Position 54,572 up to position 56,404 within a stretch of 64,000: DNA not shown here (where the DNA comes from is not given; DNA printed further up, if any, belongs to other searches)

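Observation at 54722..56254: Giant curlin-repeat protein (~37 Q-x-G-x-x-N units), monocistronic and without csgB/E/F/G nearby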

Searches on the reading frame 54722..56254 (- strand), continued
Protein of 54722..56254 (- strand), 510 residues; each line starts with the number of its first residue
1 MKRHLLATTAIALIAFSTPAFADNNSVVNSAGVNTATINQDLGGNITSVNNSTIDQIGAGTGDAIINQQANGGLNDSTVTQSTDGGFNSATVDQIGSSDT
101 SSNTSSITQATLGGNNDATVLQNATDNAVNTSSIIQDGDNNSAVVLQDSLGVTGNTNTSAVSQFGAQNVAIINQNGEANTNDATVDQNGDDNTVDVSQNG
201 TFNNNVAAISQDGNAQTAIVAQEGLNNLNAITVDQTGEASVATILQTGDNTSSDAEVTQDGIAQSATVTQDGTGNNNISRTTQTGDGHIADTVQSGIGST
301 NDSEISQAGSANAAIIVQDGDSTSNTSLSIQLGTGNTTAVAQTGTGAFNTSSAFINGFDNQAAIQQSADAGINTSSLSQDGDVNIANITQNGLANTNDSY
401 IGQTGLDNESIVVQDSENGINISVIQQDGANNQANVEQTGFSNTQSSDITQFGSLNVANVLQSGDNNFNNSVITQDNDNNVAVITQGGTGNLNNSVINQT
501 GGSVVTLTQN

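Call 47: find_homologous_proteins(query=A2, max_evalue=1e-10)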
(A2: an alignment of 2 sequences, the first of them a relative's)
Query A2 (2 sequences) (322 aa, profile of the alignment): 6041 proteins with E <= 1e-10 among 8000 candidates; the best 120 are listed.
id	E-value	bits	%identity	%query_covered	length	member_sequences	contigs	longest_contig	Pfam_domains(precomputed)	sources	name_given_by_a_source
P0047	3.9e-193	659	54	88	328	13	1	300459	PF03783.21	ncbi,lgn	-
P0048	4.3e-177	606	92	100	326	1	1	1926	PF03783.21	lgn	-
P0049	1.8e-176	604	93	100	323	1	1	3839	PF03783.21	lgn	-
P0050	1.6e-172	591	89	100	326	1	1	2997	PF03783.21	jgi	-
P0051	2.4e-172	591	91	100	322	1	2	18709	PF03783.21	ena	-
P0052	3.6e-172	590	90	100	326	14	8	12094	PF03783.21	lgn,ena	-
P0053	1.4e-171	588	90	100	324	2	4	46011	PF03783.21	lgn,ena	-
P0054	2.3e-171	587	89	100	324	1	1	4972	PF03783.21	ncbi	ncbi:MAG: CsgG/HfaB family protein [Pseudomonadota bacterium]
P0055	4.3e-171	586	89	100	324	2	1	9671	PF03783.21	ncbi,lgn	ncbi:MAG: CsgG/HfaB family protein [Pseudomonadota bacterium]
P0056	5.2e-171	586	87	100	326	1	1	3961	PF03783.21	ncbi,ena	-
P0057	8.0e-171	586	89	100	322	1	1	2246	PF03783.21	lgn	-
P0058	1.5e-170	585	90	100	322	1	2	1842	PF03783.21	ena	-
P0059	1.9e-170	584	90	100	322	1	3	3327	PF03783.21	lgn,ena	-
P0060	3.3e-170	584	89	100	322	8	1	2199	PF03783.21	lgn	-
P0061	4.9e-170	583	91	97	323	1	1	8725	PF03783.21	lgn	-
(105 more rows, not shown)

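Call 54: search_solved_structures(query=L004:14343-14705:+, max_evalue=10)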
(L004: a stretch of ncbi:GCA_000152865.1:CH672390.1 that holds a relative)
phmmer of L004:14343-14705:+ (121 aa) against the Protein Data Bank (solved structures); distinct sequences matched with E-value up to 10: 0.

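Call 55: search_protein_families(library=ncbifam, proteins=[L004:14343-14705:+, L008:13909-14271:+, L009:12027-12320:+, L004:13603-14328:+], max_evalue=0.1)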
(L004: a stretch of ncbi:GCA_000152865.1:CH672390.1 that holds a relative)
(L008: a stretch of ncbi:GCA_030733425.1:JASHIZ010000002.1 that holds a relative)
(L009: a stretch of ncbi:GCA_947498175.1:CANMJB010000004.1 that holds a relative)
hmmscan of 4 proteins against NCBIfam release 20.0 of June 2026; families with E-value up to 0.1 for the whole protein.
L004:14343-14705:+ (121 aa): 1 family
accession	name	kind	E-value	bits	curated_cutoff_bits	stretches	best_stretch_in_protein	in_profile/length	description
NF041112.1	chap_CsgH_alph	subfamily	1.9e-11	43.9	35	1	34-110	3-86/91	curli-like amyloid fiber formation chaperone CsgH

L008:13909-14271:+ (121 aa): 2 families
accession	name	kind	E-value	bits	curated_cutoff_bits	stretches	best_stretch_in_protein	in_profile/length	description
NF041112.1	chap_CsgH_alph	subfamily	1.5e-19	69.8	35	1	26-114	2-89/91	curli-like amyloid fiber formation chaperone CsgH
NF007507.1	PRK10102.1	equivalog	0.004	17.2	75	1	35-108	23-95/106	curli assembly chaperone CsgC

L009:12027-12320:+ (98 aa): 0 families

L004:13603-14328:+ (242 aa): 2 families
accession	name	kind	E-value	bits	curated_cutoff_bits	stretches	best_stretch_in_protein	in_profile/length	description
NF052248.1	SorU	equivalog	0.0085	16.3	100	1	193-239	5-50/72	SorU family sulfite dehydrogenase c-type cytochrome subunit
NF045560.1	aroma_sacti_dom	domain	0.034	14.4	30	0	93-118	12-36/52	aroma-sacti cluster domain-containing protein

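Call 60: find_encoding_contigs(protein=P0031, flank=10000, max_places=1)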
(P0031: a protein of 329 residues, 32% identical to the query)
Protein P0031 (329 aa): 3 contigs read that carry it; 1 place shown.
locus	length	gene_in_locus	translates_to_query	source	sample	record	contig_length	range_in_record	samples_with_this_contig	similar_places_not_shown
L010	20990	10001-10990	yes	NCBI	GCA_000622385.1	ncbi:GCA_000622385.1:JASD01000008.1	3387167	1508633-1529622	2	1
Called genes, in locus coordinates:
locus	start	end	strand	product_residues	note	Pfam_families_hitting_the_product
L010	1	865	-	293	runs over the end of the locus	PF13714:PEP_mutase, PF00463:ICL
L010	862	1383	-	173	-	-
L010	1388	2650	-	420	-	PF00330:Aconitase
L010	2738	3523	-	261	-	PF09339:HTH_IclR, PF01614:IclR_C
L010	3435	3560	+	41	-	-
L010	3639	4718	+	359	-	PF03480:DctP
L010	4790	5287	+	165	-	PF04290:DctQ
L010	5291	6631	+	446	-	PF06808:DctM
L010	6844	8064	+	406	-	-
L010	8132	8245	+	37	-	-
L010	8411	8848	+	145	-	PF10614:CsgF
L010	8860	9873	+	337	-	PF03783:CsgG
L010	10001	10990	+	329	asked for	PF07012:Curlin_rpt (weak)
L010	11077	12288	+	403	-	-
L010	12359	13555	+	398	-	PF07012:Curlin_rpt (faint)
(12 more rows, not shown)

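Call 61: find_encoding_contigs(protein=P0027, flank=10000, max_places=1)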
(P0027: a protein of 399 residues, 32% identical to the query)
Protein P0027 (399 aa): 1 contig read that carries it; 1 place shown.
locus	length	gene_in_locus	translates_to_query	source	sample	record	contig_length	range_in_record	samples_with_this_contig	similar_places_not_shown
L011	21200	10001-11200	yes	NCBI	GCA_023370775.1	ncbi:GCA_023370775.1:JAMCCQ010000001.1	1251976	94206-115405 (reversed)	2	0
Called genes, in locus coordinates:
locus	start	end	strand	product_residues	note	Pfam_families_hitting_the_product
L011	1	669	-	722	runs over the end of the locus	PF07992:Pyr_redox_2, PF00586:AIRS, PF02769:AIRS_C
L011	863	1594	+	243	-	PF00106:adh_short, PF08659:KR (weak), PF13561:adh_short_C2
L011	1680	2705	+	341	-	PF03480:DctP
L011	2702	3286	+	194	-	PF04290:DctQ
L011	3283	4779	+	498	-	PF06808:DctM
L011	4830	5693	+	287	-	PF01557:FAA_hydrolase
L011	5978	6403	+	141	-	PF10614:CsgF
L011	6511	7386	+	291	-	PF03783:CsgG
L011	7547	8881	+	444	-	-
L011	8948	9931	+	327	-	PF07012:Curlin_rpt (weak)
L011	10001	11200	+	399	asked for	PF07012:Curlin_rpt (faint)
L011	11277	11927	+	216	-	PF07012:Curlin_rpt (weak)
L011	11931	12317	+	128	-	-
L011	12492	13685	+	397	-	PF13356:Arm-DNA-bind_3, PF22022:Phage_int_M, PF00589:Phage_integrase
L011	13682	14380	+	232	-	-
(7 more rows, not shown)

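Call 62: find_encoding_contigs(protein=P0037, flank=10000, max_places=1)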
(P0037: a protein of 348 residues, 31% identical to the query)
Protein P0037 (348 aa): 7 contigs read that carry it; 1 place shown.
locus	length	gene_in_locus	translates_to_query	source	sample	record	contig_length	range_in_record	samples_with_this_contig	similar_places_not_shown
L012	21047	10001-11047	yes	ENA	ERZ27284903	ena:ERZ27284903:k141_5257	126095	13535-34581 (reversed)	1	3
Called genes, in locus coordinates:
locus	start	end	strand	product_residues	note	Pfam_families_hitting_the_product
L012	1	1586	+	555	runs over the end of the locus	PF02743:dCache_1, PF00672:HAMP (weak), PF00990:GGDEF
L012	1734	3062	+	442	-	PF02386:TrkH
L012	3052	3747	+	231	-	PF02254:TrkA_N, PF03446:NAD_binding_2 (weak), PF03807:F420_oxidored (faint), PF02080:TrkA_C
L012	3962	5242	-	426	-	PF06808:DctM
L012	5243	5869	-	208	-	PF04290:DctQ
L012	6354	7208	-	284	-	PF16697:Yop-YscD_cpl, PF00498:FHA, PF16697:Yop-YscD_cpl, PF00498:FHA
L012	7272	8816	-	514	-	PF00069:Pkinase, PF07714:PK_Tyr_Ser-Thr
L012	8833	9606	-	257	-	PF00481:PP2C, PF13672:PP2C_2 (weak), PF07228:SpoIIE (weak)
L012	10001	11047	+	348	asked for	PF07012:Curlin_rpt (faint)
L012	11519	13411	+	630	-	PF01261:AP_endonuc_2, PF14696:Glyoxalase_5, PF13669:Glyoxalase_4 (faint), PF00903:Glyoxalase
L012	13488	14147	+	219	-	PF00440:TetR_N, PF17938:TetR_C_29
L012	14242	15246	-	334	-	PF03480:DctP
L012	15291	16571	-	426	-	PF06808:DctM, PF03600:CitMHS (weak)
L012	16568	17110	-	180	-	PF04290:DctQ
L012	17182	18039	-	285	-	PF08501:Shikimate_dh_N, PF18317:SDH_C (weak)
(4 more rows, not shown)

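Call 68: search_protein_representatives(protein=window:54725-56254:-)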
Query: 510 residues. Proteins with E-value up to 0.001 (for the whole library): 636; up to 1e-10: 60; up to 1e-30: 0. The best 150 are listed.
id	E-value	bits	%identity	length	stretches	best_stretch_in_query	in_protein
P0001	8.7e-25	104.2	36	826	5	127-246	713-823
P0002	2.0e-23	99.7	39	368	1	126-462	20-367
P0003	1.1e-22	97.3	35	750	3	50-406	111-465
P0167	8.1e-22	94.4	37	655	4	331-466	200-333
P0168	1.9e-21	93.2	32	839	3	52-440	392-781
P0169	3.2e-20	89.1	34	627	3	230-509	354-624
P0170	9.1e-20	87.6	37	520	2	216-502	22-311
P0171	1.4e-19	87.0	39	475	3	152-286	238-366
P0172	1.5e-19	86.9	35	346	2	204-469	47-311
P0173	1.6e-19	86.9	39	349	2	163-333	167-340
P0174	7.4e-19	84.7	38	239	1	101-318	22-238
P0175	2.7e-18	82.8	32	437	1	166-463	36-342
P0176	6.3e-17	78.3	36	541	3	150-435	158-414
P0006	6.9e-17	78.2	36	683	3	113-491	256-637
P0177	2.5e-16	76.3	35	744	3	127-473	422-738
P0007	6.3e-16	75.0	37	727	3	155-462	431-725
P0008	6.1e-14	68.4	33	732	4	48-353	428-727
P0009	6.2e-14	68.4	42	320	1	1-311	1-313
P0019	5.3e-11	58.8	33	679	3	85-498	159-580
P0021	7.6e-11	58.2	38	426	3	30-321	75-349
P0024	1.9e-10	56.9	36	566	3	154-504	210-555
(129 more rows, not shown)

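Call 71: find_encoding_contigs(protein=P0009, flank=10000, max_places=2)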
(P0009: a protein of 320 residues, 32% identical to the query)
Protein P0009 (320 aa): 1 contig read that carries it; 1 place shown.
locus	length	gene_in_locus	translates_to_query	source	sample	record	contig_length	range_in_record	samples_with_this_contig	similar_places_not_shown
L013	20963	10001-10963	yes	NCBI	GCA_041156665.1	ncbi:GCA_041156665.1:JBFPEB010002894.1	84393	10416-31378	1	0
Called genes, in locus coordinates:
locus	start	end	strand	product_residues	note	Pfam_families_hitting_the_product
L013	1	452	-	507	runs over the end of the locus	PF00743:FMO-like, PF01266:DAO (faint), PF01946:Thi4 (faint), PF07992:Pyr_redox_2 (weak), PF13450:NAD_binding_8, PF13738:Pyr_redox_3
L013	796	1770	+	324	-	PF08240:ADH_N, PF00107:ADH_zinc_N, PF13602:ADH_zinc_N_2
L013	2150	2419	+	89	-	PF08238:Sel1 (weak)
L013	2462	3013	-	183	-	-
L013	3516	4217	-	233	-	-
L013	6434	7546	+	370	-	-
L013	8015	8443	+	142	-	PF10614:CsgF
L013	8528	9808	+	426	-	PF03783:CsgG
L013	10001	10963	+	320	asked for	PF07012:Curlin_rpt (faint)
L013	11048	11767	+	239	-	-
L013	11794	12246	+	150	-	-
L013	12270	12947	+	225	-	-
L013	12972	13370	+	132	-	PF21112:CsgH (weak)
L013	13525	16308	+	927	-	PF00133:tRNA-synt_1, PF09334:tRNA-synt_1g (weak), PF13603:tRNA-synt_1_2 (weak), PF08264:Anticodon_1, PF10458:Val_tRNA-synt_C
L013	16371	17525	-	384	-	PF05987:DUF898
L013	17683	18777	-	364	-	PF01435:Peptidase_M48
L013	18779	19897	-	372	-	PF05987:DUF898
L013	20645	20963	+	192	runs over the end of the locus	-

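Call 72: list_cluster_members(proteins=[P0009, P0002, P0007, P0008, P0045])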
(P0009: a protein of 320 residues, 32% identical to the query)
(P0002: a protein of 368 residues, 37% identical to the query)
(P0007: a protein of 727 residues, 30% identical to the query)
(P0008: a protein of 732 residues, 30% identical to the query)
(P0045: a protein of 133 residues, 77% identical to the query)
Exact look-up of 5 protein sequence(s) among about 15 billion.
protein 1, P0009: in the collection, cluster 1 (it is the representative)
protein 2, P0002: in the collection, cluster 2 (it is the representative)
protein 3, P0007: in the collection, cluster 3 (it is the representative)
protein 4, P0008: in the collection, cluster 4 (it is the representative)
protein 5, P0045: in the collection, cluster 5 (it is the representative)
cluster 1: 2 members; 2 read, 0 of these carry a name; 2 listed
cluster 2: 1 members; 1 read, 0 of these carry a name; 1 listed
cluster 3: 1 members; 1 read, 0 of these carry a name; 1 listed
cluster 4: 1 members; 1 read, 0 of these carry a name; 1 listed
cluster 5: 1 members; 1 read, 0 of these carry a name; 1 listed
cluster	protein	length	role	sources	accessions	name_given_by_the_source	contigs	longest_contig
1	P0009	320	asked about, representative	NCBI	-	-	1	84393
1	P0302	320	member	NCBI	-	-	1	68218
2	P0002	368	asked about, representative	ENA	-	-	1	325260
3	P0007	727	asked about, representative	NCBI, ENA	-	-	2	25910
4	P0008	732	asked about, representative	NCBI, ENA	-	-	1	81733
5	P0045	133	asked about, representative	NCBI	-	-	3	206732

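Call 74: list_cluster_members(proteins=[L013:8528-9805:+, L013:8015-8440:+, L013:13525-16305:+, L013:12972-13367:+, L013:11048-11764:+, L013:11794-12243:+, L013:12270-12944:+, L013:6434-7543:+, P0302])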
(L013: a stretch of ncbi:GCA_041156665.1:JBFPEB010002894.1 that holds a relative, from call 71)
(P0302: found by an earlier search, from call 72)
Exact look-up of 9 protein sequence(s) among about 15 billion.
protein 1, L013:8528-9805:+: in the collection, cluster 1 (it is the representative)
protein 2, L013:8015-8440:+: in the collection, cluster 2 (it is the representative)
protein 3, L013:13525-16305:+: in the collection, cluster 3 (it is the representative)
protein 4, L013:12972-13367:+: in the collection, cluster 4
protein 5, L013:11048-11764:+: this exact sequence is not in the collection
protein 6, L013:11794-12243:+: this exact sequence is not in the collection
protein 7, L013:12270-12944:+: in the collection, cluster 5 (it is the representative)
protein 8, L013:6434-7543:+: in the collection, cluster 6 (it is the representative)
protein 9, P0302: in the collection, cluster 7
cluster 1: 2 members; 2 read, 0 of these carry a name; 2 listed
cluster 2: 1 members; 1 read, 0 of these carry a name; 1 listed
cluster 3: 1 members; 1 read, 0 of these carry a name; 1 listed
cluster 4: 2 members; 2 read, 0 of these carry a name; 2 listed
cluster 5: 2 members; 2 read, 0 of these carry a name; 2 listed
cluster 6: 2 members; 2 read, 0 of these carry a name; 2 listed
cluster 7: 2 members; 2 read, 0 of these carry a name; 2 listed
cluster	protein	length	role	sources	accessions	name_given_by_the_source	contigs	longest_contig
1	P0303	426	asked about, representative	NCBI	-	-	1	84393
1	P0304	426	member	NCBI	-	-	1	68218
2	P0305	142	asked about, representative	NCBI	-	-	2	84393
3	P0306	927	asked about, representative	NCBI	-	-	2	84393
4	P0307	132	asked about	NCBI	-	-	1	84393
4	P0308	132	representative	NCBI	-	-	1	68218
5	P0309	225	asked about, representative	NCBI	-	-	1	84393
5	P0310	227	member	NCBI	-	-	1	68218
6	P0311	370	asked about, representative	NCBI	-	-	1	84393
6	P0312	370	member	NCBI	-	-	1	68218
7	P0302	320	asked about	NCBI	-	-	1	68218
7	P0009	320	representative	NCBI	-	-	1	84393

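Call 75: find_related_loci(query=L013:8528-9805:+, collection=genome_contigs, flank=10000)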
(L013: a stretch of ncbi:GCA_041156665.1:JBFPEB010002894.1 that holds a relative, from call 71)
Query L013:8528-9805:+ (426 aa) in genome_contigs; peptide patterns used: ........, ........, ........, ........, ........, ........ (x = any residue, [..] = any of these).
50 stretches matched a pattern; 6 encode a relative of the query (tblastn E <= 1e-3); 6 distinct loci.
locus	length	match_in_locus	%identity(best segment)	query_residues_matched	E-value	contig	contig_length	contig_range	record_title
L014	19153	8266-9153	77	1-296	1e-158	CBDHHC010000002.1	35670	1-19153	MAG: Methyloligellaceae bacterium isolate 6e79dc5b-b747-4b3e-a7fd-7c60e5cccdde genome assembly, contig: contig_2, whole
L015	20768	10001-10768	55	37-290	8e-87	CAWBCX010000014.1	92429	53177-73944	MAG: uncultured Alphaproteobacteria bacterium isolate MFD02832.bin.2.45 genome assembly, contig: contig_15910, whole gen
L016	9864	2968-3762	52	32-293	5e-80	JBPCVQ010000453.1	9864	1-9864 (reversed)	MAG: Geminicoccaceae bacterium isolate MAG_seacave_72 S1Ck127_4048052, whole genome shotgun sequence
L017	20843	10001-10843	43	1-293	4e-75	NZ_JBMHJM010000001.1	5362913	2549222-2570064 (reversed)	Bradyrhizobium sp. SYSU BS000235 NODE_1_length_5362913_cov_152.886758, whole genome shotgun sequence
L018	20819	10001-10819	40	8-293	5e-73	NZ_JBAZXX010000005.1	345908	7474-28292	MAG: Hyphomicrobium sp. isolate SO_2017_GW1_66 NODE_228_length_345908_cov_4.044658_OW334_2017, whole genome shotgun sequ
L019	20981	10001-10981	47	43-385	3e-86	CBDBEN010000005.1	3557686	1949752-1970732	MAG: Geminicoccaceae bacterium isolate 5de21e70-b3f7-4301-afc6-8d3973be0dda genome assembly, contig: contig_5, whole gen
